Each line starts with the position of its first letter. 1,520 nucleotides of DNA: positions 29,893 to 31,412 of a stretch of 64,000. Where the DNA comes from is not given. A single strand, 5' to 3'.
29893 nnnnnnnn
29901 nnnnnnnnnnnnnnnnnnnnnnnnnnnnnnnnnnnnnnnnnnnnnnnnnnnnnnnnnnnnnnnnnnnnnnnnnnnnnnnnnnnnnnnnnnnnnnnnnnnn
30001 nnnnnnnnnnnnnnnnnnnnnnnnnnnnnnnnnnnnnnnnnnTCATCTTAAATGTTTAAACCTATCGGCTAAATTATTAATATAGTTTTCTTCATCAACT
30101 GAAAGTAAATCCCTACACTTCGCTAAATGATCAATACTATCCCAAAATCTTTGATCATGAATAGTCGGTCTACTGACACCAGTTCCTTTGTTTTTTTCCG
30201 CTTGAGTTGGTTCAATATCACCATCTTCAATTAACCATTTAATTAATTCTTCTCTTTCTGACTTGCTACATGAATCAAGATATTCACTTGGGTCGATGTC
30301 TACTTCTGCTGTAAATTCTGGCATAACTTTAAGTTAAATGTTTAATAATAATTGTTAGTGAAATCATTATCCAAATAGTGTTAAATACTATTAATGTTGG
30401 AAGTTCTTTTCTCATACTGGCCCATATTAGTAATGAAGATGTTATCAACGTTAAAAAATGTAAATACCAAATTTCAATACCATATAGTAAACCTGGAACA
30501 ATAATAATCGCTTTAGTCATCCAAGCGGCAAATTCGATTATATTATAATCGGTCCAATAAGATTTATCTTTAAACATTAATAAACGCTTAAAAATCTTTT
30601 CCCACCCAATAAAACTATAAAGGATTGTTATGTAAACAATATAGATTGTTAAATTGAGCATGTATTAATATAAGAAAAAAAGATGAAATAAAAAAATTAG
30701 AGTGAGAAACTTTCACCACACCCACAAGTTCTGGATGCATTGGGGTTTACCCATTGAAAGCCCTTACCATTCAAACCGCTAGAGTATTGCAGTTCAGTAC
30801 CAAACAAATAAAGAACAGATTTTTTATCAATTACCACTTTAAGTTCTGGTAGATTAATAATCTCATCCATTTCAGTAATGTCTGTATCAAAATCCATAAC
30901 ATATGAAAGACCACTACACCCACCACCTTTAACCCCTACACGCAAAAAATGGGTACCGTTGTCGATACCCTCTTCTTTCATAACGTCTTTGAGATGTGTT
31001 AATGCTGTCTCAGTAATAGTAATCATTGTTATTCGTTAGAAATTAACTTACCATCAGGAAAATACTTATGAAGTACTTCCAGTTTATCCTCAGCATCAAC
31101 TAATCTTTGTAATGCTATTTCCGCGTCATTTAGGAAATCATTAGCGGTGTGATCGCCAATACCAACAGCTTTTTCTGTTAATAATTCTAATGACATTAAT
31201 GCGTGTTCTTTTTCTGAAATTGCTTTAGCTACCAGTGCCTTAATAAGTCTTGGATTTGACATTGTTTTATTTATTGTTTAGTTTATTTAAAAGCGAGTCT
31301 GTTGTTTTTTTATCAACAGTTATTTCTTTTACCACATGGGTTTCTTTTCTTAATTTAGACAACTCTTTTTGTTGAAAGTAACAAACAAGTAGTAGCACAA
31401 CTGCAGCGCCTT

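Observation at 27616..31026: Block of metabolic auxiliary genes: acyl-CoA thioesterase, HAD hydrolase, AdoMetDC-like decarboxylase, IscA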

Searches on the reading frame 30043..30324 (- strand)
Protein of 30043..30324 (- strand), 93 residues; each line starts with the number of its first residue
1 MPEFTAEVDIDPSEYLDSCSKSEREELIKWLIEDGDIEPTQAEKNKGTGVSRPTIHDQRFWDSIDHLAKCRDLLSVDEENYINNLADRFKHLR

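Call 3: search_protein_families(library=pfam, proteins=[window:30043-30324:-], max_evalue=0.1)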
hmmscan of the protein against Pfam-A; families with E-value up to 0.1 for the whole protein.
window:30043-30324:- (93 aa): 0 families

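Call 4: search_protein_families(library=phrogs, proteins=[window:30043-30324:-], max_evalue=0.01)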
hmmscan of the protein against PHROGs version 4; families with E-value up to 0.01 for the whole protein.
window:30043-30324:- (93 aa): 0 families
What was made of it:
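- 30043..30324 (-): 93-aa acidic protein of unknown function. No family hit (calls 3, 4).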

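Call 6: search_protein_families(library=ncbifam, proteins=[window:30043-30324:-], max_evalue=0.01)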
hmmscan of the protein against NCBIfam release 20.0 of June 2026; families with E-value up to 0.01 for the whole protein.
window:30043-30324:- (93 aa): 0 families

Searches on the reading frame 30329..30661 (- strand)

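Call 3: search_protein_families(library=pfam, proteins=[window:30329-30661:-], max_evalue=0.1)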
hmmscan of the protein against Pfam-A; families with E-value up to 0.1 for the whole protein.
window:30329-30661:- (110 aa): 1 family
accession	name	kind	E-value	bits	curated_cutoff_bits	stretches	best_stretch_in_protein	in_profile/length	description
PF22808.1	RhopH3_C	-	0.024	14.5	27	1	15-66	146-197/341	RhopH3 C-terminal domain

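Call 4: search_protein_families(library=phrogs, proteins=[window:30329-30661:-], max_evalue=0.01)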
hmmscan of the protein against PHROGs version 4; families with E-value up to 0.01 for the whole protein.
window:30329-30661:- (110 aa): 0 families

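Call 6: search_protein_families(library=ncbifam, proteins=[window:30329-30661:-], max_evalue=0.01)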
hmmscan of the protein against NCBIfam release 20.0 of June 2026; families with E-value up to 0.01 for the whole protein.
window:30329-30661:- (110 aa): 0 families

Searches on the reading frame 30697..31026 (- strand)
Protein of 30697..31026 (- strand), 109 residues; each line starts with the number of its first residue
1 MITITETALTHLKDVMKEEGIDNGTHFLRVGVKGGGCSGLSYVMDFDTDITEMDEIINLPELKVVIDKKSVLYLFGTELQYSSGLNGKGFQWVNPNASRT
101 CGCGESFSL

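Call 3: search_protein_families(library=pfam, proteins=[window:30697-31026:-], max_evalue=0.1)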
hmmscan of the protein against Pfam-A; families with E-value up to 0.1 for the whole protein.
window:30697-31026:- (109 aa): 1 family
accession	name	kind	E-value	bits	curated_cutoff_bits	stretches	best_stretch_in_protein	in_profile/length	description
PF01521.26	Fe-S_biosyn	-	1.7e-15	57.6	26.3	1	2-105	3-110/110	Iron-sulphur cluster biosynthesis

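Call 4: search_protein_families(library=phrogs, proteins=[window:30697-31026:-], max_evalue=0.01)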
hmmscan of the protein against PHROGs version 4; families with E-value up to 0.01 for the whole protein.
window:30697-31026:- (109 aa): 1 family
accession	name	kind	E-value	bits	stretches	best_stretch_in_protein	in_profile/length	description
phrog_17776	-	unknown function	1e-31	110.5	1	2-108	7-111/112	-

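Call 6: search_protein_families(library=ncbifam, proteins=[window:30697-31026:-], max_evalue=0.01)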
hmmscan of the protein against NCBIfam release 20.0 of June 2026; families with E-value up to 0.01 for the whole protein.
window:30697-31026:- (109 aa): 11 families
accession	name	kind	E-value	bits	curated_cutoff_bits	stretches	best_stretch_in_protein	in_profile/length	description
TIGR00049.1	TIGR00049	subfamily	3e-32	111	58.8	1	2-108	1-105/106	iron-sulfur cluster assembly accessory protein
NF010147.0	PRK13623.1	equivalog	1.1e-28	99.7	117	1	2-108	10-114/115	iron-sulfur cluster insertion protein ErpA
TIGR01997.1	sufA_proteo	equivalog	1.4e-25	89.5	136.2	1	2-109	3-107/107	Fe-S cluster assembly scaffold SufA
TIGR02011.1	IscA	equivalog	7.2e-25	87.3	150.6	1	2-108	1-104/105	iron-sulfur cluster assembly protein IscA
NF007049.0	PRK09502.1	equivalog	5e-23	81.3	181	1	2-108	3-106/107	iron-sulfur cluster assembly protein IscA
NF007050.0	PRK09504.1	equivalog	4.6e-18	65.5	161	1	2-108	18-121/122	Fe-S cluster assembly scaffold SufA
NF038090.1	IscA_HesB_Se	subfamily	2.5e-08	34.1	85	1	1-103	1-99/101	IscA/HesB family protein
TIGR01911.1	HesB_rel_seleno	subfamily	5.2e-07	30.2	66.35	1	2-81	4-80/92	HesB-like protein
TIGR03341.1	YhgI_GntY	equivalog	9.9e-05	22.2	269.35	1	2-97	1-95/190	Fe-S biogenesis protein NfuA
NF033940.1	ErpA_rel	equivalog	0.00012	22.3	65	1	2-79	4-80/95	ErpA-related iron-sulfur cluster insertion protein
NF008392.0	PRK11190.1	equivalog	0.00043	20.2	268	1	1-97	1-96/192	Fe-S biogenesis protein NfuA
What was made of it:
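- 30697..31026 (-): A-type iron-sulfur cluster carrier (IscA/ErpA/SufA family), 109 aa. The IscA, ErpA and SufA equivalogs are all below cut-off (calls 3, 6).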

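Call 12: search_dna_similar(query=window:30697-31026:-, collection=phages, mode=protein, max_rows=25, max_evalue=0.001)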
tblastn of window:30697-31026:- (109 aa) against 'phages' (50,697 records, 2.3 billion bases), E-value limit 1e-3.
Records with a match: 11; places in all: 11; records where one place covers at least 80% of the query: 11.
Best place of each record, by identity: <60% 11.
By first word of the organism name: Acinetobacter 4; uncultured 2; Salmonella 2; Staphylococcus 2; Escherichia 1.
By host as written in the record: - 6; Staphylococcus aureus 2; Escherichia coli O157:H7 ATCC 43895 1; Homo sapiens 1; Salmonella enterica subsp. enterica serovar Kentucky 1.
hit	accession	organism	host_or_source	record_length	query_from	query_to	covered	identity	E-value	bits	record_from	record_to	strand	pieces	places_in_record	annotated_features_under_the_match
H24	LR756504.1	uncultured phage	metagenomic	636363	1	109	100%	56.9%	8e-32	122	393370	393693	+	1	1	record has no annotation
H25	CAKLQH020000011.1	Acinetobacter phage MD-2021a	not known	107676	1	109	100%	48.2%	2e-23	98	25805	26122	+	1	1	iscA: iron-sulfur cluster assembly protein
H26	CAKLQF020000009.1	Acinetobacter phage MD-2021a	not known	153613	1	109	100%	48.2%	2e-23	98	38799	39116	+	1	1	iscA: iron-sulfur cluster assembly protein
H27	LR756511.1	uncultured phage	metagenomic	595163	1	109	100%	41.4%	9e-21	91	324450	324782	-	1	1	record has no annotation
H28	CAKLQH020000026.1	Acinetobacter phage MD-2021a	not known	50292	2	109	99%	41.3%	7e-17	80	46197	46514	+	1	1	yadR: iron-sulfur cluster insertion protein ErpA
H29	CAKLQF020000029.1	Acinetobacter phage MD-2021a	not known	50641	2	109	99%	41.3%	7e-17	80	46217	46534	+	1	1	yadR: iron-sulfur cluster insertion protein ErpA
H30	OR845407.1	Escherichia phage ECO95 1-6-1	Escherichia coli O157:H7 ATCC 43895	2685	2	109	99%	40.7%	5e-18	83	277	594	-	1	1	record has no annotation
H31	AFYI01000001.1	Salmonella enterica subsp. enterica serovar Infantis str. ...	Homo sapiens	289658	2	109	99%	40.7%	5e-18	83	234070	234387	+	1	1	iron-sulfur cluster assembly accessory protein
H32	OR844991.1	Staphylococcus phage SA 1306 Kay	Staphylococcus aureus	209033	2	107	97%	40.6%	4e-18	83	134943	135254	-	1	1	record has no annotation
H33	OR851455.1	Salmonella phage S.Kent 1-2-1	Salmonella enterica subsp. enterica ...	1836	2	109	99%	39.5%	2e-16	79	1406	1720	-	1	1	record has no annotation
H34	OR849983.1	Staphylococcus phage SA 1298 Kay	Staphylococcus aureus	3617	2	103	94%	39.2%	4e-16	77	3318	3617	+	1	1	record has no annotation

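Call 74: search_solved_structures(query=window:30697-31026:-, max_evalue=0.001, show_alignments=1)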
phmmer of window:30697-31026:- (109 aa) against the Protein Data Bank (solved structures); distinct sequences matched with E-value up to 0.001: 6.
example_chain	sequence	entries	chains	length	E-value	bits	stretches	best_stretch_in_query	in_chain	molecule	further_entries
1nwb_A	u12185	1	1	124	3e-21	79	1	3-108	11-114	Hypothetical protein AQ_1857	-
2apn_A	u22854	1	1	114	1.3e-20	76.9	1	2-109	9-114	Protein HI1723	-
1r94_A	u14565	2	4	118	7.9e-19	71.2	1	3-109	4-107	Protein yfhF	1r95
1s98_A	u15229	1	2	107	1.1e-18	70.8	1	3-108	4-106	Protein yfhF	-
2d2a_A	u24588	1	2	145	6.5e-12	49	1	2-108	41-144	SufA protein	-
1x0g_A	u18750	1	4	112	1.8e-07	34.7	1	1-108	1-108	IscA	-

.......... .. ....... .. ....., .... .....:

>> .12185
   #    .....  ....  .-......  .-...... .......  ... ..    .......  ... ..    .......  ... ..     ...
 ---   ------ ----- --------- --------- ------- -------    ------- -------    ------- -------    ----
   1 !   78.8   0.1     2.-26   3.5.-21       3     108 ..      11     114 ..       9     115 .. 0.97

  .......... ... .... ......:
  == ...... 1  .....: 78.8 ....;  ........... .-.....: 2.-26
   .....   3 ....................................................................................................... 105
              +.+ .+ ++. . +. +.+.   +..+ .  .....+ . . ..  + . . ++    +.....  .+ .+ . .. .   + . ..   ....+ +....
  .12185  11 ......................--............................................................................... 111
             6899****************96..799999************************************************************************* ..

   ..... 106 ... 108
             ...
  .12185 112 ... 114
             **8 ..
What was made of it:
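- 30697..31026 (-): E 3e-21 to Aquifex IscA 1nwb (call 74).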

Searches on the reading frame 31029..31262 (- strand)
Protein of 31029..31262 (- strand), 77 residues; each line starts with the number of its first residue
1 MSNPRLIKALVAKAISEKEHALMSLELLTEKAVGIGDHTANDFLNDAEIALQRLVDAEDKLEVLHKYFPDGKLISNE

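Call 3: search_protein_families(library=pfam, proteins=[window:31029-31262:-], max_evalue=0.1)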
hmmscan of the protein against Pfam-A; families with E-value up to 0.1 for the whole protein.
window:31029-31262:- (77 aa): 0 families

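Call 4: search_protein_families(library=phrogs, proteins=[window:31029-31262:-], max_evalue=0.01)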
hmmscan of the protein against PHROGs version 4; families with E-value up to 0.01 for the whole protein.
window:31029-31262:- (77 aa): 1 family
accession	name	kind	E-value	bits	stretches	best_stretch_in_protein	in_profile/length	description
phrog_1811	-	unknown function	4.6e-09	37.4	1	5-68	4-65/68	-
